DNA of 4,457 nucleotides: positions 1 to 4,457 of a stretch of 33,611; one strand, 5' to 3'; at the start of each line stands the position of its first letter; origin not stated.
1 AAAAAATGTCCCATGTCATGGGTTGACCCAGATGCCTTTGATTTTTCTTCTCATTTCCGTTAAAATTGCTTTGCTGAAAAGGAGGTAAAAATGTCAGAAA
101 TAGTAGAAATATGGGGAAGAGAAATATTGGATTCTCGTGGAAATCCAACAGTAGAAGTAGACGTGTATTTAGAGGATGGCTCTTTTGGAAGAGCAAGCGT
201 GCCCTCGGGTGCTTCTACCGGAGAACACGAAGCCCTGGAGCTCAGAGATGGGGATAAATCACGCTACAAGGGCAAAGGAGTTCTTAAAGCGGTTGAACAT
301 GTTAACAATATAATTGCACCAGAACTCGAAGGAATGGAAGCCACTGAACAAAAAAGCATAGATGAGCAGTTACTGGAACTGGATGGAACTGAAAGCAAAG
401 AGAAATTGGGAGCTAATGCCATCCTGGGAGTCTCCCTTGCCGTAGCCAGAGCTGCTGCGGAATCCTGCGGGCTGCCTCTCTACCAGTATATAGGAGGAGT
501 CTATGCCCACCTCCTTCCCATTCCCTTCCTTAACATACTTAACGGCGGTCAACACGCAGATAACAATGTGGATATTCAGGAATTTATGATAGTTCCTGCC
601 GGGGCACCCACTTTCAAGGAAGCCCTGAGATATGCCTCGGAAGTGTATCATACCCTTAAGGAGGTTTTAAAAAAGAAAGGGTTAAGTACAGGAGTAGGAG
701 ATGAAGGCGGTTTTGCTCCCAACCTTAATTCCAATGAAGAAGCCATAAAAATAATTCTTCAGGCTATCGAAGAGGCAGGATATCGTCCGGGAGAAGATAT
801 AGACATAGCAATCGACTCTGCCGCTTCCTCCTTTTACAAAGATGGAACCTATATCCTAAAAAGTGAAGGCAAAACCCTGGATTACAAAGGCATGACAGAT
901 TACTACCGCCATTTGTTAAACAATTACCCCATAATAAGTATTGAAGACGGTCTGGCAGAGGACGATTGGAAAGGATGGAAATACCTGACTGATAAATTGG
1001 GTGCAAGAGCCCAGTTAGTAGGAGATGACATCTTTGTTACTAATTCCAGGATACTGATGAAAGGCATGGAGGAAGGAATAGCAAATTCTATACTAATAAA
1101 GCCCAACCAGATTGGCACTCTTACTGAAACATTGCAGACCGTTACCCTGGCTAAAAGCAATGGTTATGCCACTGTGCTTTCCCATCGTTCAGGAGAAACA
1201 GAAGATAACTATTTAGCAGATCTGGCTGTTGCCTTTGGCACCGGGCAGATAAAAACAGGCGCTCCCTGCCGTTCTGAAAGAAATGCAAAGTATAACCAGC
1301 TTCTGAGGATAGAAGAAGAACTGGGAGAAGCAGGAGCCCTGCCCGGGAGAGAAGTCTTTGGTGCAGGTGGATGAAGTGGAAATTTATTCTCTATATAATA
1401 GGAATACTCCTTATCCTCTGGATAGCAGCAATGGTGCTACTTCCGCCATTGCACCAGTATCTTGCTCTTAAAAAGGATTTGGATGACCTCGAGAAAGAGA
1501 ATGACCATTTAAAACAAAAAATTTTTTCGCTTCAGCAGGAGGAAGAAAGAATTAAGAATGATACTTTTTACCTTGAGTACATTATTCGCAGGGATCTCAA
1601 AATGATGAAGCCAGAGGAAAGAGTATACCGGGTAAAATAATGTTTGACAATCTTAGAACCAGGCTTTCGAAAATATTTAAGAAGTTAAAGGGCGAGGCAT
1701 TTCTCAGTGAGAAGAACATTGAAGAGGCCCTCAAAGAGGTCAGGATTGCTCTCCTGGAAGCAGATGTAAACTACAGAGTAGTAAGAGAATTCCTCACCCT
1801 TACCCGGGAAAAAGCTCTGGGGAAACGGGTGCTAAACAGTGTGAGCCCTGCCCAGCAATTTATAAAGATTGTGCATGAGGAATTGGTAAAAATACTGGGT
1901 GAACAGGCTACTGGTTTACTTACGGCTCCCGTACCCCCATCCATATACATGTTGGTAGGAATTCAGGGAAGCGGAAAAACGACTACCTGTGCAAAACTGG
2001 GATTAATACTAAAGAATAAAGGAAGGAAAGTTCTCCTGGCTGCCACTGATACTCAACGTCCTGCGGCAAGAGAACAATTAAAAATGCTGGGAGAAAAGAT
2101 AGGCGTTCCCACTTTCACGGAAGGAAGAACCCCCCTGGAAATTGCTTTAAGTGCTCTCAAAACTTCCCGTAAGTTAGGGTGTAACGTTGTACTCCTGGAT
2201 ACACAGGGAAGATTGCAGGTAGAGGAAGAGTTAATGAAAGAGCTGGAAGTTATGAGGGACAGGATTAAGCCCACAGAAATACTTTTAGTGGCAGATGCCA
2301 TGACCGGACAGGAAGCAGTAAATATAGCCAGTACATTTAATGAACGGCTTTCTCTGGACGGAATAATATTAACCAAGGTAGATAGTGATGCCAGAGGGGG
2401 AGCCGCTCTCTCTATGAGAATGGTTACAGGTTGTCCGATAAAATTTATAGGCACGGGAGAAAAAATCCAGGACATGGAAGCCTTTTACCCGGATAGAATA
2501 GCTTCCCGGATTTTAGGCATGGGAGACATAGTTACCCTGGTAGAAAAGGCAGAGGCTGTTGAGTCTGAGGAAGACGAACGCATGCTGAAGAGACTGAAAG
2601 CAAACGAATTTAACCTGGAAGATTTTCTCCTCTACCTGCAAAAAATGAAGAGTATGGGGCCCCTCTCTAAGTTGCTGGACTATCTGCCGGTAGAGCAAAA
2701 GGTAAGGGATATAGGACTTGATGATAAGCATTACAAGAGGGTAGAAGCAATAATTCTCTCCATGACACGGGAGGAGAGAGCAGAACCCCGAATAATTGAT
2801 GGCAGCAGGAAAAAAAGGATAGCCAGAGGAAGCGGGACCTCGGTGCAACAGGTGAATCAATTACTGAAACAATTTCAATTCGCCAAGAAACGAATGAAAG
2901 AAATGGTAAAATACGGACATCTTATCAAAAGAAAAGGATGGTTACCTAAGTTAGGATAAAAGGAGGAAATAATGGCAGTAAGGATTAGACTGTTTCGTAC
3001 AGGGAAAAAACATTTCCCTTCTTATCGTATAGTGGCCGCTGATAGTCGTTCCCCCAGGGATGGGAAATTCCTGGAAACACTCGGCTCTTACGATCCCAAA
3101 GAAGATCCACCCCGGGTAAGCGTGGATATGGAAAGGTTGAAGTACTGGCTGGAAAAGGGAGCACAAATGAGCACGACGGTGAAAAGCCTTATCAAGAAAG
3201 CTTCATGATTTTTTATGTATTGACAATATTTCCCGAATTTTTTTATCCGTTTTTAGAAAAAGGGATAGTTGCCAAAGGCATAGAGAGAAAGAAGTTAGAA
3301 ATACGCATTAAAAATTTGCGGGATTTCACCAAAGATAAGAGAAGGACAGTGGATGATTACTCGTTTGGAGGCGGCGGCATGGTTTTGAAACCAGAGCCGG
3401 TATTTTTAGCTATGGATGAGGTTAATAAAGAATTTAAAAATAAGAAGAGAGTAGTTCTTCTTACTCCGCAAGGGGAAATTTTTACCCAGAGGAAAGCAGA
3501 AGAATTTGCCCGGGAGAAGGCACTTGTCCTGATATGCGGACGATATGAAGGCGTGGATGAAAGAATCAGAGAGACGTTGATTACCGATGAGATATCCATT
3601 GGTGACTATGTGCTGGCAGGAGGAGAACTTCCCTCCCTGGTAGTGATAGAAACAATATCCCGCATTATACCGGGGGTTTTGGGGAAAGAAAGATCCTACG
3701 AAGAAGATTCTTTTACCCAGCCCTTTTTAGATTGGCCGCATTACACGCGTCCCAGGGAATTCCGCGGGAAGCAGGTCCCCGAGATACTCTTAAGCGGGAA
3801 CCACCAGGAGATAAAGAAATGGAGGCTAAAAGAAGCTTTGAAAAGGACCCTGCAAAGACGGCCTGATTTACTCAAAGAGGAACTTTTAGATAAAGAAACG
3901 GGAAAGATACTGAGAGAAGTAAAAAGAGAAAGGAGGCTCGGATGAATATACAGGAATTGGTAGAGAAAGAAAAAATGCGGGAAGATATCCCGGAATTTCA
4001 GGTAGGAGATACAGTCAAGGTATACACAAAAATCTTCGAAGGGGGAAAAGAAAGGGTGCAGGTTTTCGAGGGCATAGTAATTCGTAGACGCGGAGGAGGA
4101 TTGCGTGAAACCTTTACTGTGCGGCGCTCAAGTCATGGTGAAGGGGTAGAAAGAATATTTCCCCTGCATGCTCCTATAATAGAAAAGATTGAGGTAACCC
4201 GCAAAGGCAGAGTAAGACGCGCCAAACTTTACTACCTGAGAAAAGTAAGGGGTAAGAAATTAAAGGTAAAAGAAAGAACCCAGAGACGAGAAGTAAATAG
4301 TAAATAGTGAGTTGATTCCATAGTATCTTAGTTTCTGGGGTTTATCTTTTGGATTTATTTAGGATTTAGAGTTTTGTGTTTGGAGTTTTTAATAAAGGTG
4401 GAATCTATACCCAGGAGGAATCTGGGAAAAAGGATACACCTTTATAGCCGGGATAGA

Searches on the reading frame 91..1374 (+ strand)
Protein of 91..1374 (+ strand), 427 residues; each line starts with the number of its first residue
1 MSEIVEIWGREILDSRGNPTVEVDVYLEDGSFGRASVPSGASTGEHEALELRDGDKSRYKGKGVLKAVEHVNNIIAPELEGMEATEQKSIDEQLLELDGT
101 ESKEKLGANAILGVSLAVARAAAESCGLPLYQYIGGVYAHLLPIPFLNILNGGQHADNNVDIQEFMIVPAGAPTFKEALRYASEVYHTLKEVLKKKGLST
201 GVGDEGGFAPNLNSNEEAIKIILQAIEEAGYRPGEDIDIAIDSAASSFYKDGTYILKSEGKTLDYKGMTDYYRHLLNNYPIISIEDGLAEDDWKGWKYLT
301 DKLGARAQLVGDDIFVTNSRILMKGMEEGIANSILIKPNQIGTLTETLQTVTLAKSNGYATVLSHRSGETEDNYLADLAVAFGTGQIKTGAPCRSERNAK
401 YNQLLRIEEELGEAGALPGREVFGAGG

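Call 62: search_protein_families(library=pfam, proteins=[window:91-1374:+], max_evalue=0.0001)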
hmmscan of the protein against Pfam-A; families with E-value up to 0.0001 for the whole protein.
window:91-1374:+ (427 aa): 2 families
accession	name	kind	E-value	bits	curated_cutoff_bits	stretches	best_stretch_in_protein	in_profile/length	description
PF00113.28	Enolase_C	-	3.2e-125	417.7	21.5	1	140-422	2-292/296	Enolase, C-terminal TIM barrel domain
PF03952.21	Enolase_N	-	1.3e-62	210.2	35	1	4-134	1-131/131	Enolase, N-terminal domain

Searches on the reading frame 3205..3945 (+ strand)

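Call 62: search_protein_families(library=pfam, proteins=[window:3205-3945:+], max_evalue=0.0001)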
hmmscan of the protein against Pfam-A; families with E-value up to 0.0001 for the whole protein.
window:3205-3945:+ (246 aa): 1 family
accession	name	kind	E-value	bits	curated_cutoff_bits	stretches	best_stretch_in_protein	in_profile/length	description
PF01746.26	tRNA_m1G_MT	-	6.4e-63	212.4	27.3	1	26-220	5-195/195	tRNA (Guanine-1)-methyltransferase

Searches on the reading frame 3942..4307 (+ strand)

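Call 62: search_protein_families(library=pfam, proteins=[window:3942-4307:+], max_evalue=0.0001)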
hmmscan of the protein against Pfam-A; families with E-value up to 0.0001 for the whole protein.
window:3942-4307:+ (121 aa): 1 family
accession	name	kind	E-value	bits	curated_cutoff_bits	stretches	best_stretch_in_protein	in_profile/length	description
PF01245.26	Ribosomal_L19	-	2.1e-47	160.1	22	1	4-112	3-111/111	Ribosomal protein L19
